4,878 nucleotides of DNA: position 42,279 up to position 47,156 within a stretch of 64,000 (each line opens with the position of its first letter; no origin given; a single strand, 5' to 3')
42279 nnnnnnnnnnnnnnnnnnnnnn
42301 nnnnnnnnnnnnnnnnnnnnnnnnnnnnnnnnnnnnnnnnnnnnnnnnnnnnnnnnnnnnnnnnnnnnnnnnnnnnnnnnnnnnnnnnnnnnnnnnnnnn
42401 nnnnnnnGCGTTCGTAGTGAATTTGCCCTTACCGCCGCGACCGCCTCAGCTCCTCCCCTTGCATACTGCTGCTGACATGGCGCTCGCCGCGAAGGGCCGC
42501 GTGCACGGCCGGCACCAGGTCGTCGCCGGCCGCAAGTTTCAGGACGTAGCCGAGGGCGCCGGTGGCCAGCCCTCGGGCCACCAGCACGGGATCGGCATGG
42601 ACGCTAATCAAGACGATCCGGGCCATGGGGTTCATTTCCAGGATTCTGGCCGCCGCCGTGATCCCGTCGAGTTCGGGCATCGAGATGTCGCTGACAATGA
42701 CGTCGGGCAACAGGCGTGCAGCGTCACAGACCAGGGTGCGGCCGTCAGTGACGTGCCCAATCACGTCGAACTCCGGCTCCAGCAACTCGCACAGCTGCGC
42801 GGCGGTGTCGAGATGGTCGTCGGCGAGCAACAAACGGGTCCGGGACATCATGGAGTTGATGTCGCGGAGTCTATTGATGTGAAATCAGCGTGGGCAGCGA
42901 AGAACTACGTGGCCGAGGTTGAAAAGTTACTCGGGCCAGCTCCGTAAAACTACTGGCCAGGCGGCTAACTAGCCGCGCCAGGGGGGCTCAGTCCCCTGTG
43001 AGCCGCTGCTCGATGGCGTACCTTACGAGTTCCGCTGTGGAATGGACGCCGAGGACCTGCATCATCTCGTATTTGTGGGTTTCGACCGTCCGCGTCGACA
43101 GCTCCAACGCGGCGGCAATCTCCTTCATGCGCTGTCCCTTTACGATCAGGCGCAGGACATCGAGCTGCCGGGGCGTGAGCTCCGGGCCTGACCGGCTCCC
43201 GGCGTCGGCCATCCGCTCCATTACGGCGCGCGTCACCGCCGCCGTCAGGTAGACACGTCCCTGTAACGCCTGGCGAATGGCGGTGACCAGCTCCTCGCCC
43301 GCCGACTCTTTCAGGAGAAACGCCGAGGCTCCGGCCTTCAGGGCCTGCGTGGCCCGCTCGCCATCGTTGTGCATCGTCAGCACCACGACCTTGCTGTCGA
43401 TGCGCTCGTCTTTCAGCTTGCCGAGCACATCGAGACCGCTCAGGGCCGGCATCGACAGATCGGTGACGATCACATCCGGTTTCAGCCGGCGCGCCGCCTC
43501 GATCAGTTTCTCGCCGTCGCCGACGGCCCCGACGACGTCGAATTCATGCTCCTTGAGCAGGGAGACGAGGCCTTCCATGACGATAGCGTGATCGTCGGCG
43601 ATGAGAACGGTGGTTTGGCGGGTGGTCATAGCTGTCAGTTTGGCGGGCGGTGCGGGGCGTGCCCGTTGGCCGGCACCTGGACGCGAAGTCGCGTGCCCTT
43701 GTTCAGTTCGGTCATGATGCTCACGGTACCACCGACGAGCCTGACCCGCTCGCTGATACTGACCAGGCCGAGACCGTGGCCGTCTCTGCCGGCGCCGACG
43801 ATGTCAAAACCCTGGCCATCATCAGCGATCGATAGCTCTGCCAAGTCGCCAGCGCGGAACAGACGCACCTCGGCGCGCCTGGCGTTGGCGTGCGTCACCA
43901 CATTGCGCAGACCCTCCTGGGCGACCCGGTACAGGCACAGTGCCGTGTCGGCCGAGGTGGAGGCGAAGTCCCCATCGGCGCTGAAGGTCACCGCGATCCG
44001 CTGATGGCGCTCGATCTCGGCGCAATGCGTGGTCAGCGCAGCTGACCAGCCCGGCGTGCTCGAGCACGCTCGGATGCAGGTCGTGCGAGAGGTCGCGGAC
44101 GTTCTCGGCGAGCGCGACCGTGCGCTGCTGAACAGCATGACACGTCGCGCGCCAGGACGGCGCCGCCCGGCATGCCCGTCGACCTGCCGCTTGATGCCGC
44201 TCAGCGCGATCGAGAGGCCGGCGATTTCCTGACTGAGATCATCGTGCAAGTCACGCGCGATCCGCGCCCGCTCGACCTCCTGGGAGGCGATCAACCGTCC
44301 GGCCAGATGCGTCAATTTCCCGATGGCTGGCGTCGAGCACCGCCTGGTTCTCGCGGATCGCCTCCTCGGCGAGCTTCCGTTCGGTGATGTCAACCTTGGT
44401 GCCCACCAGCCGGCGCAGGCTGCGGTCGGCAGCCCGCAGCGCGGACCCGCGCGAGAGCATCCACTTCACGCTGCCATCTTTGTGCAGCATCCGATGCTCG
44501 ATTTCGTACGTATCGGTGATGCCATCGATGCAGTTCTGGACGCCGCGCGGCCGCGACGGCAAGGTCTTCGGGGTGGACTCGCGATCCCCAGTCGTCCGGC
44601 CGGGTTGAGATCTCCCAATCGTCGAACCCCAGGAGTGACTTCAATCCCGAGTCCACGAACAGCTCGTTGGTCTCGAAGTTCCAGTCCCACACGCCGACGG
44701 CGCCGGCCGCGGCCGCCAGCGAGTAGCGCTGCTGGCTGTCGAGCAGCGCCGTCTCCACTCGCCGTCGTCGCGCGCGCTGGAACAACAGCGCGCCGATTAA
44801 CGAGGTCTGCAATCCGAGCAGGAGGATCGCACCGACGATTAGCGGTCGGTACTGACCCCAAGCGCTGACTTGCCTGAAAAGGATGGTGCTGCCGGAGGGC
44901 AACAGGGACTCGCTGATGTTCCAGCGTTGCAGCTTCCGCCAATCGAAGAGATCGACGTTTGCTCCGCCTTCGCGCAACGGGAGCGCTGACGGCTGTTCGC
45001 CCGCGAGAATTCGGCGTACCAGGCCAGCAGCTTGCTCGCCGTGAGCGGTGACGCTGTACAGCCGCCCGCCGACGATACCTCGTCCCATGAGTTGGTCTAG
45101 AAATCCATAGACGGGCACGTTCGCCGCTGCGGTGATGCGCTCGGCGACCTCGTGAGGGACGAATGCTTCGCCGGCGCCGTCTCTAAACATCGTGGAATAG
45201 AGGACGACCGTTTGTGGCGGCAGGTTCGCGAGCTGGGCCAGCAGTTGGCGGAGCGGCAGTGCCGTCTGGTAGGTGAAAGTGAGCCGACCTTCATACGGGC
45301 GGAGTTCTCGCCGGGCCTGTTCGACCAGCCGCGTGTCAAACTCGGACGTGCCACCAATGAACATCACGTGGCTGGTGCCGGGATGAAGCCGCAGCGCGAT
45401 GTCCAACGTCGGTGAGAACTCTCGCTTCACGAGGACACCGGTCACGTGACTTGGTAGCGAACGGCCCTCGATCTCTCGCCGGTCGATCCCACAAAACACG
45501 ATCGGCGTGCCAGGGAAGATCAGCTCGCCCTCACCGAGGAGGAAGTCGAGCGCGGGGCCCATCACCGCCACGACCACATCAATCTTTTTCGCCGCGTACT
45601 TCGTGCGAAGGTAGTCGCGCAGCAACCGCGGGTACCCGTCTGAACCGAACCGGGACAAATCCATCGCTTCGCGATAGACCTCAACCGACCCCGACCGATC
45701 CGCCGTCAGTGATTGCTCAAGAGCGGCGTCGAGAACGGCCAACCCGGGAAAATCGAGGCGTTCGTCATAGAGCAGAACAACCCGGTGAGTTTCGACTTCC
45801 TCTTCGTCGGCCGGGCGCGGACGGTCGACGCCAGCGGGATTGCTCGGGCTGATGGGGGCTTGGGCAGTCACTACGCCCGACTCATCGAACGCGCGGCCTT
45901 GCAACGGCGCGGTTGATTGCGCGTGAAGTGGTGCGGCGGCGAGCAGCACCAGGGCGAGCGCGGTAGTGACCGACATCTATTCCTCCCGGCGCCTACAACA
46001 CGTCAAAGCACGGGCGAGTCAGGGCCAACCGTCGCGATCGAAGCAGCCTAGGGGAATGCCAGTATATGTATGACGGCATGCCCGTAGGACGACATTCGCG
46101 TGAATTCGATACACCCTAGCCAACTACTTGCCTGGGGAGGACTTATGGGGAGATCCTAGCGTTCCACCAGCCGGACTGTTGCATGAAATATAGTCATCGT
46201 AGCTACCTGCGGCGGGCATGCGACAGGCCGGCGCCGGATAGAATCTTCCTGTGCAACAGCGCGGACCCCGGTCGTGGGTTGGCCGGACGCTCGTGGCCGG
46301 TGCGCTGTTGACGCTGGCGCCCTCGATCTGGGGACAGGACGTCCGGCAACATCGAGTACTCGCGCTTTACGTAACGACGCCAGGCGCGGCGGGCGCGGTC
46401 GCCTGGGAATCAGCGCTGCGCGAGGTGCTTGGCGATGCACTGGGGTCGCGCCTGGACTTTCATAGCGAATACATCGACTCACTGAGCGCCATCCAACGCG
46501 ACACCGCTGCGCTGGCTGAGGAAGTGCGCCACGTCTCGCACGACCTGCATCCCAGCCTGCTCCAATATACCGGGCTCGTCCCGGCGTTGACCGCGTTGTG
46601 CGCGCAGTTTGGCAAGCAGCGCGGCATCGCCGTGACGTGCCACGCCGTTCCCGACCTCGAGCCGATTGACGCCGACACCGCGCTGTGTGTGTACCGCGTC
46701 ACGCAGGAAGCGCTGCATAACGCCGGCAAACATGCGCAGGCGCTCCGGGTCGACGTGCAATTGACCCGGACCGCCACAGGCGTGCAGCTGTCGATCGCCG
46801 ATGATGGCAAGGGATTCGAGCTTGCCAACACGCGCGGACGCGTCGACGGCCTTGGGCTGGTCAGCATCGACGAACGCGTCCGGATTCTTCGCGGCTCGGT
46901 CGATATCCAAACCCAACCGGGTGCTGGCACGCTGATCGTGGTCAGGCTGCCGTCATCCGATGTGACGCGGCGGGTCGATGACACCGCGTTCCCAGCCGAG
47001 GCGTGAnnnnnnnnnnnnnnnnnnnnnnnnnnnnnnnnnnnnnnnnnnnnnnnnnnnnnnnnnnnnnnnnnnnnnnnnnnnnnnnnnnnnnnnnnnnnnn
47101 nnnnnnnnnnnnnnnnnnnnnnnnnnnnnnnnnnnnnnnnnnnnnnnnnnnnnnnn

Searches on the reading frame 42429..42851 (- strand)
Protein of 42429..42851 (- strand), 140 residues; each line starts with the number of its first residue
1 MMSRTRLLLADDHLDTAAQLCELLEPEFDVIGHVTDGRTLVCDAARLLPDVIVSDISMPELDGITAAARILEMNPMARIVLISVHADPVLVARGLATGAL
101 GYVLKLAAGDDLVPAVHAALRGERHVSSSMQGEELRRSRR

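Call 5: search_protein_families(library=pfam, proteins=[window:42429-42851:-], max_evalue=0.1)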
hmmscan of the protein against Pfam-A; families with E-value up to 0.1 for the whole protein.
window:42429-42851:- (140 aa): 1 family
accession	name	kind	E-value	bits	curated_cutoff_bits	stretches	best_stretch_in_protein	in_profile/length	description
PF00072.30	Response_reg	-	2.5e-17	63.5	30.2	1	8-116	2-110/111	Response regulator receiver domain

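Call 6: search_protein_families(library=ncbifam, proteins=[window:42429-42851:-], max_evalue=0.1)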
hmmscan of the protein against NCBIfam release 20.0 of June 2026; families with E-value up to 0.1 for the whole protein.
window:42429-42851:- (140 aa): 76 families (the best 25 are shown)
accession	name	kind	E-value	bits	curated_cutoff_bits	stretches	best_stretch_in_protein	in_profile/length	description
NF052445.1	RespRegMctR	equivalog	6.9e-19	68.1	300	1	6-132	3-131/205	two-component system response regulator MctR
NF007018.1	PRK09483.1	equivalog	4.9e-17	62.3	280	1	7-130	4-129/217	UvrY/SirA/GacA family response regulator transcription factor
NF007935.0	PRK10651.1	equivalog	1.2e-16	60.6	250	1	4-130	6-134/216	two-component system response regulator NarL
NF011896.0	PRK15369.1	equivalog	4.7e-16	59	242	1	3-137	2-138/211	two component system response regulator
NF001965.0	PRK00742.1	subfamily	1.9e-13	50.3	293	1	5-107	4-109/357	chemotaxis-specific protein-glutamate methyltransferase CheB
NF007685.0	PRK10360.1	equivalog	5.2e-13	49.3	258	1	7-124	4-120/196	response regulator transcription factor UhpA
NF041367.1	CheY_Halo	equivalog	1.1e-12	48.3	200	1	8-115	2-109/114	chemotaxis protein CheY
NF009206.0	PRK12555.1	subfamily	1.6e-12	47.1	342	1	20-105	16-104/340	chemotaxis-specific protein-glutamate methyltransferase CheB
NF041733.1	resp_reg_CseB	equivalog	1.6e-11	44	350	1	8-131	5-126/228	two-component system response regulator CseB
NF008469.0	PRK11361.1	equivalog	5.2e-11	41.9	714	1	1-120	1-120/461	acetoacetate metabolism transcriptional regulator AtoC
NF040689.1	MtrAB_MtrA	equivalog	1.8e-10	40.6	300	1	9-125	3-118/219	MtrAB system response regulator MtrA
NF007708.0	PRK10403.1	equivalog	3.2e-10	39.8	343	1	6-131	8-135/215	nitrate/nitrite response regulator protein NarP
TIGR01818.1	ntrC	equivalog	6.2e-10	38.5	558.6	1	31-130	25-124/463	nitrogen regulation protein NR(I)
TIGR02875.1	spore_0_A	equivalog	1.1e-09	37.9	200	1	5-106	3-108/262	sporulation transcription factor Spo0A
NF006900.1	PRK09390.1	equivalog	2.5e-09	37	255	1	7-127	7-127/203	response regulator FixJ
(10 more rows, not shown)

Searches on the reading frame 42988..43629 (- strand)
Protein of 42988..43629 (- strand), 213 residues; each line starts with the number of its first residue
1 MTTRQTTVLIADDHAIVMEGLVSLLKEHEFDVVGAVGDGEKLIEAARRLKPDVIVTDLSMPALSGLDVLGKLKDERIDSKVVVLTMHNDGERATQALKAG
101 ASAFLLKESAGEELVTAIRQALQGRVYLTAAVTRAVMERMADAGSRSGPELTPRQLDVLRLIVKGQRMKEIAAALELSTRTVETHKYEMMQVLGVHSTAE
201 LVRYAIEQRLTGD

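Call 32: search_protein_families(library=pfam, proteins=[window:42988-43629:-], max_evalue=1)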
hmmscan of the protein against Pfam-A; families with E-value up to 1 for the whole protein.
window:42988-43629:- (213 aa): 13 families
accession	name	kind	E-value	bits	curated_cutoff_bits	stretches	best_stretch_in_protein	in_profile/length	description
PF00072.30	Response_reg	-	7.8e-28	97.3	30.2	1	8-119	1-111/111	Response regulator receiver domain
PF00196.25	GerE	-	1.9e-18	66.3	23.5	1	151-205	3-57/57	Bacterial regulatory proteins, luxR family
PF08281.18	Sigma70_r4_2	-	8.2e-05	22.6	25.7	1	150-185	10-46/54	Sigma-70, region 4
PF14493.12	HTH_40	-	0.0046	17.7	27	1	159-190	6-37/89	Helix-turn-helix domain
PF13439.12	Glyco_transf_4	-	0.0097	16.4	28.5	1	40-144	62-153/170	Glycosyltransferase Family 4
PF02310.24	B12-binding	-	0.01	16.1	32.1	1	24-83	23-84/121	B12 binding domain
PF07638.17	Sigma70_ECF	-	0.014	15.7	21.1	1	136-184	122-170/185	ECF sigma factor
PF13384.12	HTH_23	-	0.028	14.7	24.6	1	155-182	7-34/50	Homeodomain-like domain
PF04545.22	Sigma70_r4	-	0.037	14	24.1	1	150-184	4-39/50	Sigma-70, region 4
PF24190.1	OB_RNR_2nd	-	0.1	13.4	27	1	67-82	51-66/67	Ribonuclease R second OB domain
PF24930.1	DUF7750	-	0.13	12.5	27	0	24-52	22-50/65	Domain of unknown function (DUF7750)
PF13518.12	HTH_28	-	0.2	12.2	25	1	156-184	3-31/52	Helix-turn-helix domain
PF01726.22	LexA_DNA_bind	-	0.45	10.8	23.7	0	150-185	3-46/65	LexA DNA binding domain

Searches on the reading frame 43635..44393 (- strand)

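Call 32: search_protein_families(library=pfam, proteins=[window:43635-44393:-], max_evalue=1)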
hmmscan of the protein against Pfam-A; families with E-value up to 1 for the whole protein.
window:43635-44393:- (252 aa): 4 families
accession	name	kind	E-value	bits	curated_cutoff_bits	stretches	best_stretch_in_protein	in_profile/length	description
PF02518.31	HATPase_c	-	1.2e-10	42.3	26.4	1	154-242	6-109/111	Histidine kinase-, DNA gyrase B-, and HSP90-like ATPase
PF07730.19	HisKA_3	-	6e-09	36.8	24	1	41-79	1-39/68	Histidine kinase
PF13581.12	HATPase_c_2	-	0.0051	17.3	27.4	1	157-213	35-105/127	Histidine kinase-like ATPase domain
PF08402.16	TOBE_2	-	0.024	15.2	21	0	216-247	24-55/76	TOBE domain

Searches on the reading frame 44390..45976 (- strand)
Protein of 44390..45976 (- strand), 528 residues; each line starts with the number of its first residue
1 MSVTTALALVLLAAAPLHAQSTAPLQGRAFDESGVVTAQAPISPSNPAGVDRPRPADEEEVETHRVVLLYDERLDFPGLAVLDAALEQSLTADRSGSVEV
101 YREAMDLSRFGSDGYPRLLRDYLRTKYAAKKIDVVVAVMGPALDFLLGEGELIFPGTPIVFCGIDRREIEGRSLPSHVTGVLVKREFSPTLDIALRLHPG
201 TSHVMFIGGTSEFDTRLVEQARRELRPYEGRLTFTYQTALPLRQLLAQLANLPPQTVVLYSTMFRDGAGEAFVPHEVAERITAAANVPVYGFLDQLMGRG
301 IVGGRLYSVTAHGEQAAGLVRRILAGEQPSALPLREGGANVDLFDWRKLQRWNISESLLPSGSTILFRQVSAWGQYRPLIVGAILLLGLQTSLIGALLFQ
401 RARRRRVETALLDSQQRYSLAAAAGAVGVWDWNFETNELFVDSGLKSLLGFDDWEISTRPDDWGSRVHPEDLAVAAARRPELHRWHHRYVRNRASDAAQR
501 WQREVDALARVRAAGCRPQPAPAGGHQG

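Call 32: search_protein_families(library=pfam, proteins=[window:44390-45976:-], max_evalue=1)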
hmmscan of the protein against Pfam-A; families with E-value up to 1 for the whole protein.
window:44390-45976:- (528 aa): 1 family
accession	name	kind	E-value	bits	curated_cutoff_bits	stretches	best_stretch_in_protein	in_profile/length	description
PF08447.18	PAS_3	-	0.00079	20.1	25.6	1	439-482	2-45/89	PAS fold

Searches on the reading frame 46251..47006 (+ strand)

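Call 83: search_protein_families(library=pfam, proteins=[window:46251-47006:+], max_evalue=0.00001)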
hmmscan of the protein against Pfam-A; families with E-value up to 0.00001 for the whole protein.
window:46251-47006:+ (251 aa): 1 family
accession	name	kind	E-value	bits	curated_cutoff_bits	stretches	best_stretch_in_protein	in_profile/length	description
PF02518.31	HATPase_c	-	4.8e-10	40.3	26.4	1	147-235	6-109/111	Histidine kinase-, DNA gyrase B-, and HSP90-like ATPase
